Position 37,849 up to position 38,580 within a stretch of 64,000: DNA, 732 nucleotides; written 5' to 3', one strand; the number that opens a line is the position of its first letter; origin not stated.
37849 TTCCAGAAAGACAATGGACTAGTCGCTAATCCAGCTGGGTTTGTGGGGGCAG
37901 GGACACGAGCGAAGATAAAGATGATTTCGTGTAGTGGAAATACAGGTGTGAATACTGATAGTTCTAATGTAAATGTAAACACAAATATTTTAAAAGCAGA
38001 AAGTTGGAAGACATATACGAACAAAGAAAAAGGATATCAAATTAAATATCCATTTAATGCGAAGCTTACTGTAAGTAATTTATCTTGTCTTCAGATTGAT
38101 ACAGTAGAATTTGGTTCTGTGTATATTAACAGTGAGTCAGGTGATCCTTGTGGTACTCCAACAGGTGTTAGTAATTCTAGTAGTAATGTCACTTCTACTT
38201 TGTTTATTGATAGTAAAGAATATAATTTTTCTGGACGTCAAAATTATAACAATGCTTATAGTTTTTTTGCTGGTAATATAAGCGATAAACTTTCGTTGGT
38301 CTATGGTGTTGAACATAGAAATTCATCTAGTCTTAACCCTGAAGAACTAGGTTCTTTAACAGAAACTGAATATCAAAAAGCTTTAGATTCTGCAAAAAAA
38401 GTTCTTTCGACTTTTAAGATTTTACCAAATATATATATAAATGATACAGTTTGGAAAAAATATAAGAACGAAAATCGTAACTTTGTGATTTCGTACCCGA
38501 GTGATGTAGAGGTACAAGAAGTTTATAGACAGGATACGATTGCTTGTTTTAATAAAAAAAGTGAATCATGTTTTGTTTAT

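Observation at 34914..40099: Tandem mosaic surface-protein paralogs with 100%-identical blocks and identical terminators (gene-conversion cassette architecture)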

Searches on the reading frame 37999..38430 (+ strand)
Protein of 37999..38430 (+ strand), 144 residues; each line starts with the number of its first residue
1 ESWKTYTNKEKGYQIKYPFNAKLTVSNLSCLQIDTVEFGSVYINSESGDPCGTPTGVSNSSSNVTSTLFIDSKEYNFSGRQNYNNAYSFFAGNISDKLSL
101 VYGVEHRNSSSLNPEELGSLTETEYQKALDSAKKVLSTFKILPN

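Call 71: search_protein_families(library=pfam, alignment_id=A6, max_evalue=1)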
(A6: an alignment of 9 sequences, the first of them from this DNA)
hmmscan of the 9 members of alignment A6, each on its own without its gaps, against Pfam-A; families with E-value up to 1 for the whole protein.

A. member 1, seq(144 aa): 0 families

B. families by the number of members that match (of 9 scanned): 6 families
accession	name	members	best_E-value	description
PF18933.6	PsbP_2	1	0.00034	PsbP-like protein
PF01789.22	PsbP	1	0.01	PsbP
PF16929.11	Asp2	1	0.08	Accessory Sec system GspB-transporter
PF05419.17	GUN4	1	0.082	GUN4-like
PF22648.2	SET7_N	1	0.09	Histone H3 K4-specific methyltransferase SET7 N-terminal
PF15255.11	CAP-ZIP_m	1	0.23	WASH complex subunit CAP-Z interacting, central region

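Call 72: search_solved_structures(query=A6, max_evalue=1)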
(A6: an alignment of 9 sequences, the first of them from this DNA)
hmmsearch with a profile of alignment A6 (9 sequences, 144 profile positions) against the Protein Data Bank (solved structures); distinct sequences matched with E-value up to 1: 1.
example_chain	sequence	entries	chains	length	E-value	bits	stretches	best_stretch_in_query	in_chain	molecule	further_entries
2lnj_A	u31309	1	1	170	0.15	15.9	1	5-55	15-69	Putative uncharacterized protein sll1418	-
